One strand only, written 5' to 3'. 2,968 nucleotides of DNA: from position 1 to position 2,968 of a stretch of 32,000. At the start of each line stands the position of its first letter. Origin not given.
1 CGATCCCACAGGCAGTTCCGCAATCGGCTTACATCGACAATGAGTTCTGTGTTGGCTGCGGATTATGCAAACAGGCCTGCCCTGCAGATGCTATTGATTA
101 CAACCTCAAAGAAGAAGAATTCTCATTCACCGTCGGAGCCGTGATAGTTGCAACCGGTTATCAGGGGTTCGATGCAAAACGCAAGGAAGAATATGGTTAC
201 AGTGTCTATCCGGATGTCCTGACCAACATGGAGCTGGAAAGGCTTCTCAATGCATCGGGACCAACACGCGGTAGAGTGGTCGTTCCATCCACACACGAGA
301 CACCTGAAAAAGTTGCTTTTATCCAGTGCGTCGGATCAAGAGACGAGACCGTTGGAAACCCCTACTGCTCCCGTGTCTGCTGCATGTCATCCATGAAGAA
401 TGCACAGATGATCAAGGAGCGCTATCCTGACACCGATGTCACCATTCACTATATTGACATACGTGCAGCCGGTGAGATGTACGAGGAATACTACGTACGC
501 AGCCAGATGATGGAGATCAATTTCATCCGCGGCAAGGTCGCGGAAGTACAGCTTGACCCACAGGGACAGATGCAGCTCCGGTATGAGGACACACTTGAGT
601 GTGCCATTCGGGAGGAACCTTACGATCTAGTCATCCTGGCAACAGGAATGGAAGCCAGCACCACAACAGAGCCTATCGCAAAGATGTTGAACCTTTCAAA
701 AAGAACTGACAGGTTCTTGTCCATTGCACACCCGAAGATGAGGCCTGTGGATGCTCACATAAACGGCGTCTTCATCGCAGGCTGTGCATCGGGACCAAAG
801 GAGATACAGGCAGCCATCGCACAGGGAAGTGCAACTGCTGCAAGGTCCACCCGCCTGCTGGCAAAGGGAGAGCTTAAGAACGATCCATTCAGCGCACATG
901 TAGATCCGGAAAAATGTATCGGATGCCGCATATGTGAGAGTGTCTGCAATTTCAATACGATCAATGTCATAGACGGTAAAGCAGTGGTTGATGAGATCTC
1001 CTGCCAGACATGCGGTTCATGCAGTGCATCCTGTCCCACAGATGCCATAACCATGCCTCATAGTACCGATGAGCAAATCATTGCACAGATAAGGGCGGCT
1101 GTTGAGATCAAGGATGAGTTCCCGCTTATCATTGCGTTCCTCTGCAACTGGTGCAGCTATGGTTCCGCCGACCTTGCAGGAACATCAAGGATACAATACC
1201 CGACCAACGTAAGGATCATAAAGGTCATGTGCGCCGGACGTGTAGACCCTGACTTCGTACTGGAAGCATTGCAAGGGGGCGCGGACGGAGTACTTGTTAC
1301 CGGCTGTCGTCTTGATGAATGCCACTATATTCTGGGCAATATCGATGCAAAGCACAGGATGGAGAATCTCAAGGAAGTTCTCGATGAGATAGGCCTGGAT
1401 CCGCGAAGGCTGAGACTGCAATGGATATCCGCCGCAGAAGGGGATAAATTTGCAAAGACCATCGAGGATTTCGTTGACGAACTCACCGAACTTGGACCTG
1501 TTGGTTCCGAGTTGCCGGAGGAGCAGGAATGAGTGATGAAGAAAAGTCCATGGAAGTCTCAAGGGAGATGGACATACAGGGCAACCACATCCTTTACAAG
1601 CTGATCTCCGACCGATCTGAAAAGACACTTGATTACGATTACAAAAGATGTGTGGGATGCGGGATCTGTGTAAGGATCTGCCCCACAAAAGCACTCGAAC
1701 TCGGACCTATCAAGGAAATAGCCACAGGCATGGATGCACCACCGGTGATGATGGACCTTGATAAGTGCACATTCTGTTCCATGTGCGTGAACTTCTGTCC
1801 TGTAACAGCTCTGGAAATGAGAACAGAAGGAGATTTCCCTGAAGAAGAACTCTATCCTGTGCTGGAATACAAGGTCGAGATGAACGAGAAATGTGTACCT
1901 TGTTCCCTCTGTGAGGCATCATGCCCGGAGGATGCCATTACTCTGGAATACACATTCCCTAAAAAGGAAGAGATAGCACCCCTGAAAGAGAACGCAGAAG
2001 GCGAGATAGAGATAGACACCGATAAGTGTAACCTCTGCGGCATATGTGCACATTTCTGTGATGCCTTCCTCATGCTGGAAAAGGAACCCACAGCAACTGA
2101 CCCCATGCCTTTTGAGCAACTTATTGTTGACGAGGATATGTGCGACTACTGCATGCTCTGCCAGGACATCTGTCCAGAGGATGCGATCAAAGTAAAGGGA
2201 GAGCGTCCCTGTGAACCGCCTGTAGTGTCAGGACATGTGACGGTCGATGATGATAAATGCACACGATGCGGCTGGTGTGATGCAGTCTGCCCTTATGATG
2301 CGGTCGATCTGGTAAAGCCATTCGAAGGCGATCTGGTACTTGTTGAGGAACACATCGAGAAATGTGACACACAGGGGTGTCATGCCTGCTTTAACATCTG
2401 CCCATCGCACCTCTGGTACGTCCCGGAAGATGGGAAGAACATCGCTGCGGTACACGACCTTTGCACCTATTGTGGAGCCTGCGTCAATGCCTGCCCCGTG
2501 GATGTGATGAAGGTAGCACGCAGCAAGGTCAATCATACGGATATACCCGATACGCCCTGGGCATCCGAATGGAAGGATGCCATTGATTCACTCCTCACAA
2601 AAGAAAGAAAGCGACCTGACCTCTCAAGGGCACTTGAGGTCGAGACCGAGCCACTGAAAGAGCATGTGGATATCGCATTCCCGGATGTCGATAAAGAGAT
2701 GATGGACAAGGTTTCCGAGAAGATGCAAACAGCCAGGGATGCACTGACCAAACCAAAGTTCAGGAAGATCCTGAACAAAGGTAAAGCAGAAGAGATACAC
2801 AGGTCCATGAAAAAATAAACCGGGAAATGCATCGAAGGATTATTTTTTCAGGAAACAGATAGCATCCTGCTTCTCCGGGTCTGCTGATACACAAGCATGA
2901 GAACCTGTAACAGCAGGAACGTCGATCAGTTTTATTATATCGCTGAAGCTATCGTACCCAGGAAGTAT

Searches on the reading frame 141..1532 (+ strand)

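Call 42: search_protein_families(library=pfam, proteins=[window:141-1532:+], max_evalue=0.00001)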
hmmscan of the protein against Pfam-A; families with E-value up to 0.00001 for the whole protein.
window:141-1532:+ (463 aa): 7 families
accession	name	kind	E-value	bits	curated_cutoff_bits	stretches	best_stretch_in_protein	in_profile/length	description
PF02662.21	FlpD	-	2.6e-55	186.1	22.3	1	330-452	1-123/123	Methyl-viologen-reducing hydrogenase, delta subunit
PF00037.32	Fer4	-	7.2e-11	41.9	21.1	0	253-272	2-21/24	4Fe-4S binding domain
PF12838.12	Fer4_7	-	6.2e-09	36.6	27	1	258-302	1-52/52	4Fe-4S dicluster domain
PF14697.11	Fer4_21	-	2.6e-07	31.1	35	1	252-305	1-59/59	4Fe-4S dicluster domain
PF13484.11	Fer4_16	-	9.9e-07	29.9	30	0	288-317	2-32/66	4Fe-4S double cluster binding domain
PF12837.12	Fer4_6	-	3.1e-06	27.3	25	0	252-272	2-22/24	4Fe-4S binding domain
PF13187.11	Fer4_9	-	5.4e-06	26.8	27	1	258-303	1-52/52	4Fe-4S dicluster domain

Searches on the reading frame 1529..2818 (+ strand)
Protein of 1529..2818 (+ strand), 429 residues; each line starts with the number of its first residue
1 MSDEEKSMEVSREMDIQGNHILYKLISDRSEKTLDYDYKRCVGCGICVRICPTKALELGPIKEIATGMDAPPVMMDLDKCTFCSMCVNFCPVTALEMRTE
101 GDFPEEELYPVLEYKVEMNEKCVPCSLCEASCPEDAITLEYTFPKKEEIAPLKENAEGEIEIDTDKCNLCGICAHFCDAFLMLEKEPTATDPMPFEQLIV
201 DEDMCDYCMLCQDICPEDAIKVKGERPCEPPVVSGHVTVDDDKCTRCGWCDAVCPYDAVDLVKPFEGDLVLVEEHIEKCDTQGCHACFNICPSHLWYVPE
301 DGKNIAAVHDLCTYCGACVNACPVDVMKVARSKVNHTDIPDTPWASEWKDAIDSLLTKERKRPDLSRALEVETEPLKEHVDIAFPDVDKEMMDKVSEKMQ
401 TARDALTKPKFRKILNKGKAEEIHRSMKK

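Call 42: search_protein_families(library=pfam, proteins=[window:1529-2818:+], max_evalue=0.00001)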
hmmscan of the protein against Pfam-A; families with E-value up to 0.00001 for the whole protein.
window:1529-2818:+ (429 aa): 13 families
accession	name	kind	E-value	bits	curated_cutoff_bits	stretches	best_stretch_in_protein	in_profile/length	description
PF00037.32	Fer4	-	2.3e-40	135.3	21.1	4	36-57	3-24/24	4Fe-4S binding domain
PF12838.12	Fer4_7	-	2.9e-32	111.3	27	4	40-94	1-52/52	4Fe-4S dicluster domain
PF13187.11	Fer4_9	-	5.7e-26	90.7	27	2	40-94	1-51/52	4Fe-4S dicluster domain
PF13237.11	Fer4_10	-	8.1e-25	87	25.5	1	36-91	4-53/53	4Fe-4S dicluster domain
PF12837.12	Fer4_6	-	2.8e-24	84.2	25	0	36-56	4-24/24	4Fe-4S binding domain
PF14697.11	Fer4_21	-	4.5e-24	84.8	35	0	200-260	3-58/59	4Fe-4S dicluster domain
PF13484.11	Fer4_16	-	1.3e-20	74.4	30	0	121-178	1-64/66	4Fe-4S double cluster binding domain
PF12797.12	Fer4_2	-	3.9e-20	70.8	24.5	0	36-53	5-22/22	4Fe-4S binding domain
PF13183.11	Fer4_8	-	6.7e-17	62.2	27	0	39-92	3-66/68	4Fe-4S dicluster domain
PF12800.12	Fer4_4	-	4.1e-14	51.9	24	0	310-324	2-16/17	4Fe-4S binding domain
PF25160.1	LdpA_Fe-S-bd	-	3.4e-13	49.6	27.6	0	211-260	9-44/49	LdpA Fe-S cluster-binding domain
PF12798.12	Fer4_3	-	1.1e-11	45.1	27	0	312-325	1-14/15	4Fe-4S binding domain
PF13534.11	Fer4_17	-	4.5e-11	43.6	22.2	0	79-135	1-59/61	4Fe-4S dicluster domain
